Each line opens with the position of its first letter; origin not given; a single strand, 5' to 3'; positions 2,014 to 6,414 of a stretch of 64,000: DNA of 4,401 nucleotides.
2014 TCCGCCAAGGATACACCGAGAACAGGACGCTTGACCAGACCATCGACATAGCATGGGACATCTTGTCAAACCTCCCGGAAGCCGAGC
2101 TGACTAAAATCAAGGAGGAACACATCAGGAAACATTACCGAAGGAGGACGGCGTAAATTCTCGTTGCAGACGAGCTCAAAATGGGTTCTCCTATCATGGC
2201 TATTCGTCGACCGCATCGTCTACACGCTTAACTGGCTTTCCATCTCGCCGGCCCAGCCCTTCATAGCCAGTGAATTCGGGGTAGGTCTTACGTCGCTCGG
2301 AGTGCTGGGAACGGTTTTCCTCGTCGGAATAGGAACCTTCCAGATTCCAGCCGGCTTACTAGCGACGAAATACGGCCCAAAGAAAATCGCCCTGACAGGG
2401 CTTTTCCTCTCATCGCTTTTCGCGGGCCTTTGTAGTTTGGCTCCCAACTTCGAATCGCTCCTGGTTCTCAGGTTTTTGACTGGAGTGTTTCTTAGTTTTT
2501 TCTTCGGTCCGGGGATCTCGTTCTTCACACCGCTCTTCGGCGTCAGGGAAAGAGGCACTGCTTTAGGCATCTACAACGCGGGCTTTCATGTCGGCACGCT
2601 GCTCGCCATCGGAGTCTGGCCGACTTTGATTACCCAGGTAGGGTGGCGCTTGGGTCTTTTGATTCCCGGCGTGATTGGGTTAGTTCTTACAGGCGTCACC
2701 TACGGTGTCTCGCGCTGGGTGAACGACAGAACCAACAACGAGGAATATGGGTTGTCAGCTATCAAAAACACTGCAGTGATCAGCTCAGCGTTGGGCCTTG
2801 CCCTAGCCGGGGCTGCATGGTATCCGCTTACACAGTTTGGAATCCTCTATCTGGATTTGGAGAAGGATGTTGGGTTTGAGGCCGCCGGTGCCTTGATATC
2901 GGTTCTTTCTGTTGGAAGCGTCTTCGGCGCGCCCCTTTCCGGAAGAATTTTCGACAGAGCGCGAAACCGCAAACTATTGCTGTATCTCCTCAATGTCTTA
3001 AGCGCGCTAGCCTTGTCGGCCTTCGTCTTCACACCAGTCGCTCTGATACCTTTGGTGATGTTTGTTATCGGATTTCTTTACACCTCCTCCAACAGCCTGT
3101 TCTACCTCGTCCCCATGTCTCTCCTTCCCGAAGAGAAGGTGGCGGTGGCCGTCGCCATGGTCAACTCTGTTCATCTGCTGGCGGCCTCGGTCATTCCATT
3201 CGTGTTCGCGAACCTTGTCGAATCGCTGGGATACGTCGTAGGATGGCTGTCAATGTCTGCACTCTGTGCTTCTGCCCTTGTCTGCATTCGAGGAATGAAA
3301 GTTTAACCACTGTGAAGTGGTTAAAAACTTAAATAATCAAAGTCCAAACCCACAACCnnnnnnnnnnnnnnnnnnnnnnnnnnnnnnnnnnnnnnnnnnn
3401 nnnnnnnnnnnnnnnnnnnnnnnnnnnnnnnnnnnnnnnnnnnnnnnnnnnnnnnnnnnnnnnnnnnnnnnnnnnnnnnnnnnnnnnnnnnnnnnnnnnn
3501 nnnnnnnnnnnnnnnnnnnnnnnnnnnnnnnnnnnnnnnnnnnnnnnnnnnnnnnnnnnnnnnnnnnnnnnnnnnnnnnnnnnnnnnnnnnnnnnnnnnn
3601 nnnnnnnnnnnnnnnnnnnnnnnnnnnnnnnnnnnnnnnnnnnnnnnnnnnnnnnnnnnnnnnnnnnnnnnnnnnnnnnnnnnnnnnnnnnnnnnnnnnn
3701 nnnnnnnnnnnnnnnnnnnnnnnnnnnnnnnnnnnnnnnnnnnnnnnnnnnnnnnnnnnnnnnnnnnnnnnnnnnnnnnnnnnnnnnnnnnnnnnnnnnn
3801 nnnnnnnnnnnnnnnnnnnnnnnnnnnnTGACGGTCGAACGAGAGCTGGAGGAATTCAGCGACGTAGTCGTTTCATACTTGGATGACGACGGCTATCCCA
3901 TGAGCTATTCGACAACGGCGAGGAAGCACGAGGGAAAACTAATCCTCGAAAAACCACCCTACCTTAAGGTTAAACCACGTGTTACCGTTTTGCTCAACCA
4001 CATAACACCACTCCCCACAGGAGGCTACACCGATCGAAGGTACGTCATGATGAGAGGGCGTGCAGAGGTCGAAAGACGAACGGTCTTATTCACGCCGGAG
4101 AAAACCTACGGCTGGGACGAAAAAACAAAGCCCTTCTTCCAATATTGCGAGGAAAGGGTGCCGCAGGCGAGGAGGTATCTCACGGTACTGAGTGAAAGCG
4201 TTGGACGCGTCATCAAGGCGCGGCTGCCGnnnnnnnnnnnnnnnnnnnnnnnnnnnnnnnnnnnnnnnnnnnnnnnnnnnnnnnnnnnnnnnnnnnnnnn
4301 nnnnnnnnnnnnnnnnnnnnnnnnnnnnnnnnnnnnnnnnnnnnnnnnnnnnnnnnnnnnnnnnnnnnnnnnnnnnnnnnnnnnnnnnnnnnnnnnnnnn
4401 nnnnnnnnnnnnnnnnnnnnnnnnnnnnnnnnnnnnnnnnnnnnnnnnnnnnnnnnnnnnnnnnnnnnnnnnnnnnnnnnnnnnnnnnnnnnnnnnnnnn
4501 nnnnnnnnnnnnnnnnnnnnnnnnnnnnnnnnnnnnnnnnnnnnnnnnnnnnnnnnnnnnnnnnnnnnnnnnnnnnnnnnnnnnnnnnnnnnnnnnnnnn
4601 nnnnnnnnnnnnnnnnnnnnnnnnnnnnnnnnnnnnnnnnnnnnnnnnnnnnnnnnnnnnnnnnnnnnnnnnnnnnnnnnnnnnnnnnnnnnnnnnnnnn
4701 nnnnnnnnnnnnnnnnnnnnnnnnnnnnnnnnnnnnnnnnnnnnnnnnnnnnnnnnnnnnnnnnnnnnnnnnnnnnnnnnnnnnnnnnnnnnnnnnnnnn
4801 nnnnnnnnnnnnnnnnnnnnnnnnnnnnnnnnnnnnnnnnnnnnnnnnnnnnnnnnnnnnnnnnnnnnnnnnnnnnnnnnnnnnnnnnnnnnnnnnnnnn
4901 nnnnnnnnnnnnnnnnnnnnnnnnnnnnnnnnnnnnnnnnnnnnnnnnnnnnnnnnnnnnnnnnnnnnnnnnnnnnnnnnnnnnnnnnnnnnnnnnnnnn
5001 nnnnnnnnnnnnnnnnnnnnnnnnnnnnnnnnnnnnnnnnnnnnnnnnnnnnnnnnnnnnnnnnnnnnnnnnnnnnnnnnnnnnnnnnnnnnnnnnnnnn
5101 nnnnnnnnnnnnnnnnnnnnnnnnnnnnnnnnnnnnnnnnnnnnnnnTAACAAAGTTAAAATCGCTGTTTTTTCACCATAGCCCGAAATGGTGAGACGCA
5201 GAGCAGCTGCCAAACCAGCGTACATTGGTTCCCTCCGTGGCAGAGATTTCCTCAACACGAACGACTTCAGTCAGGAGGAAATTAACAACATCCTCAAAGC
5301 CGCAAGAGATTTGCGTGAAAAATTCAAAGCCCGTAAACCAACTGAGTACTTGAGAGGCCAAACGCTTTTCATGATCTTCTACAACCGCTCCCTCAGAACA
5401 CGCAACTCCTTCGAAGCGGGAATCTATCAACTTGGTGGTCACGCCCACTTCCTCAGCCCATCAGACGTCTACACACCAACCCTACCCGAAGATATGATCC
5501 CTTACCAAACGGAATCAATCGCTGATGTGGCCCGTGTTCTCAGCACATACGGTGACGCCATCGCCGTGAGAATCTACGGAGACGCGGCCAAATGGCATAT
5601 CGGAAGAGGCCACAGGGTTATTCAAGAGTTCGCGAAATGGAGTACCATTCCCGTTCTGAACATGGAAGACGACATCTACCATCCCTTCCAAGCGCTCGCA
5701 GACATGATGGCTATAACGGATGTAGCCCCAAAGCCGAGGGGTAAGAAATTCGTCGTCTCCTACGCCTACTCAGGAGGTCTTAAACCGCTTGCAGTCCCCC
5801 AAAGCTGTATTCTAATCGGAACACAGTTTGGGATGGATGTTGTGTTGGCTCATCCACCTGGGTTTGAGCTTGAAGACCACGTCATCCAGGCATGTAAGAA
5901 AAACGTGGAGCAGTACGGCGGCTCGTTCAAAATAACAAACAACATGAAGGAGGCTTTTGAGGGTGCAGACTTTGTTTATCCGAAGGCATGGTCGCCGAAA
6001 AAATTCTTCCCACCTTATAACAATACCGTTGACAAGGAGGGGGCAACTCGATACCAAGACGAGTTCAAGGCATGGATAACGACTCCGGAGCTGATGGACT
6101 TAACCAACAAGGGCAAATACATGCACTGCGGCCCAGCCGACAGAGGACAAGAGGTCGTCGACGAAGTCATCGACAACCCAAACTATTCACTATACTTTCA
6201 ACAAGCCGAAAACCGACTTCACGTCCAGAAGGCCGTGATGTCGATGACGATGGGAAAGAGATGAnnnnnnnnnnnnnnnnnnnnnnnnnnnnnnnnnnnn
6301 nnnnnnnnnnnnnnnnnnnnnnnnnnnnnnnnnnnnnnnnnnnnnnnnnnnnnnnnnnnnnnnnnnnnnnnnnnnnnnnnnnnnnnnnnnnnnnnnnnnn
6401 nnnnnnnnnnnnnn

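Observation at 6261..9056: PLP fold-type II module (CysK-like, V4R sensor-like, Zn-ribbon threonine-synthase-like) inside the purine locus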

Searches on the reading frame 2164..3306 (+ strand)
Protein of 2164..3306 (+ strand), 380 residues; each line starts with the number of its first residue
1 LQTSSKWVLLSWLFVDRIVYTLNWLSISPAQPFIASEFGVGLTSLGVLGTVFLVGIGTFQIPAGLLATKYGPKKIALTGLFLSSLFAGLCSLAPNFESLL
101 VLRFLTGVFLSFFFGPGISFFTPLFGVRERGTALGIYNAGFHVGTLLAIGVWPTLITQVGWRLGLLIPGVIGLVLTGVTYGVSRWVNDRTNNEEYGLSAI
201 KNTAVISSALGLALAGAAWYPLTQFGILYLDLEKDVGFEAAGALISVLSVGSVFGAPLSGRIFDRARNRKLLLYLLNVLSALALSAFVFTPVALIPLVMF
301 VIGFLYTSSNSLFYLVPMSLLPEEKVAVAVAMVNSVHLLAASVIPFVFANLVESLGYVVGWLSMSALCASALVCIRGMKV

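Call 30: search_protein_families(library=ncbifam, proteins=[window:2164-3306:+], max_evalue=0.00001)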
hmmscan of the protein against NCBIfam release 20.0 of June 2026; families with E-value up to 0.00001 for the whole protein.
window:2164-3306:+ (380 aa): 20 families
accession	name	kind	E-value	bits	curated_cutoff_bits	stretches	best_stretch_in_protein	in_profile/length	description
TIGR00893.1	2A0114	subfamily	8.3e-27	94.1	395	2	18-179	1-165/399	D-galactonate transporter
TIGR00895.1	2A0115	subfamily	1.6e-23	83.3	418.55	1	21-178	30-187/398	aromatic acid/H+ symport family MFS transporter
TIGR00881.1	2A0104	subfamily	4.2e-20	72.1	407.75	2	26-179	13-167/379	phosphoglycerate transporter protein PgtP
TIGR00880.1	2_A_01_02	superfamily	5.7e-15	55.7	131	1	50-175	1-130/141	multidrug resistance protein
TIGR00711.1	efflux_EmrB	subfamily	5.8e-12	45.1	230.2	1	19-175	13-169/485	DHA2 family efflux MFS transporter permease subunit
NF008586.0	PRK11551.1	equivalog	1.9e-10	40.3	410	1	22-352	29-368/406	3-(3-hydroxy-phenyl)propionate transporter MhpT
NF008661.1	PRK11663.1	subfamily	5e-10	39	564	1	10-176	32-198/439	MFS transporter family glucose-6-phosphate receptor UhpC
TIGR00886.1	2A0108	subfamily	1.1e-09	37.8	311.7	1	22-184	15-189/368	NarK family nitrate/nitrite MFS transporter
NF033135.1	cmx_cmrA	equivalog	5.4e-09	35.6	400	1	32-347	27-344/374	Cmx/CmrA family chloramphenicol efflux MFS transporter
TIGR00894.1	2A0114euk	subfamily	9.6e-09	34.3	626.45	1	50-175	83-211/465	Na(+)-dependent inorganic phosphate cotransporter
NF053517.1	HbztTptrPcaK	equivalog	1.1e-08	34.5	770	1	18-176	29-187/437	4-hydroxybenzoate transporter PcaK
NF007498.0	PRK10091.1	equivalog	2.8e-08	33.1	499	1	33-194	28-186/390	MFS transporter AraJ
TIGR00710.1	efflux_Bcr_CflA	subfamily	4.2e-08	33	200.9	1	28-373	25-369/385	Bcr/CflA family efflux MFS transporter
TIGR00891.1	2A0112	subfamily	6.7e-08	32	552.9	1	32-165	36-171/405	sialate:H+ symport family MFS transporter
NF008314.0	PRK11102.1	equivalog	1.6e-07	30.9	303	1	28-109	30-111/396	Bcr/CflA family multidrug efflux MFS transporter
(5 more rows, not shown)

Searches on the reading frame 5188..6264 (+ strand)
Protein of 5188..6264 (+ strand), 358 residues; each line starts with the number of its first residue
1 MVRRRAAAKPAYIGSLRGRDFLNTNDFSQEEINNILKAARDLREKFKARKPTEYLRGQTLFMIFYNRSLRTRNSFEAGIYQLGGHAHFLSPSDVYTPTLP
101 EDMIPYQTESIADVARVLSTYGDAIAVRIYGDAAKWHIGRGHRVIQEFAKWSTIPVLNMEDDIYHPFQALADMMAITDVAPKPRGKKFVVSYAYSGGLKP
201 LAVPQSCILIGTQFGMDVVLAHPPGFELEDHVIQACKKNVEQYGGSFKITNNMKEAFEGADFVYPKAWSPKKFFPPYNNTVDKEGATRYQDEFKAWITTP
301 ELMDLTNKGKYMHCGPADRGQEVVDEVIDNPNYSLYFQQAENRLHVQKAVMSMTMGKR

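Call 5: search_protein_families(library=pfam, proteins=[window:5188-6264:+])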
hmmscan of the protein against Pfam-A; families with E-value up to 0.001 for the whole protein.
window:5188-6264:+ (358 aa): 2 families
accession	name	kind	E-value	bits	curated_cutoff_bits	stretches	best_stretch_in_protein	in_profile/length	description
PF02729.26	OTCace_N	-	1.1e-40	139.6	29.9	1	19-177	1-147/148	Aspartate/ornithine carbamoyltransferase, carbamoyl-P binding domain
PF00185.30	OTCace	-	1.5e-34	119.8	29.4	1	202-353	14-156/157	Aspartate/ornithine carbamoyltransferase, Asp/Orn binding domain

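Call 6: search_protein_families(library=ncbifam, proteins=[window:5188-6264:+])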
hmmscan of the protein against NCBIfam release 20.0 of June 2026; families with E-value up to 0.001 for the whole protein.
window:5188-6264:+ (358 aa): 16 families
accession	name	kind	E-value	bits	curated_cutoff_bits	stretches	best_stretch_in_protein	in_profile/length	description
NF003384.0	PRK04523.1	equivalog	2.9e-84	283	288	1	19-355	4-333/336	N-acetylornithine carbamoyltransferase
NF001986.0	PRK00779.1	subfamily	5.6e-69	232.6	306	1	17-356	4-305/307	ornithine carbamoyltransferase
TIGR00658.1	orni_carb_tr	equivalog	9e-69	232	280.85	1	19-355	1-303/304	ornithine carbamoyltransferase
TIGR04384.1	putr_carbamoyl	exception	4e-62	210.3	500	1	20-354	1-306/330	putrescine carbamoyltransferase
NF011380.0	PRK14805.1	equivalog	4.7e-51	173.7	421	1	20-355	3-300/302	ornithine carbamoyltransferase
NF005538.0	PRK07200.1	equivalog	3.8e-43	148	453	1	15-324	18-346/396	knotted carbamoyltransferase YgeW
TIGR03316.1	ygeW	equivalog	8.6e-43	146.7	500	1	17-336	17-355/391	knotted carbamoyltransferase YgeW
NF003286.0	PRK04284.1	subfamily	4.7e-40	137.7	515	1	15-356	3-331/332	ornithine carbamoyltransferase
NF002470.0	PRK01713.1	equivalog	7.1e-37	127.6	545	1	16-353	5-331/334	ornithine carbamoyltransferase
TIGR00670.1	asp_carb_tr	equivalog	2.3e-33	115.6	236.95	1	19-355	1-303/304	aspartate carbamoyltransferase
NF009213.0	PRK12562.1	subfamily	1e-31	110.6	559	1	18-357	6-334/334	ornithine carbamoyltransferase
NF002032.1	PRK00856.1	equivalog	1.7e-30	106.2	263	1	19-354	1-296/297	aspartate carbamoyltransferase catalytic subunit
NF011379.0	PRK14804.1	equivalog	8.5e-30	103.9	373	1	22-351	10-305/311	ornithine carbamoyltransferase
NF006046.0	PRK08192.1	equivalog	1.4e-24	86.9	512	1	16-356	4-318/339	aspartate carbamoyltransferase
NF008853.0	PRK11891.1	equivalog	2.3e-17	62.7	560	1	20-356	90-399/430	aspartate carbamoyltransferase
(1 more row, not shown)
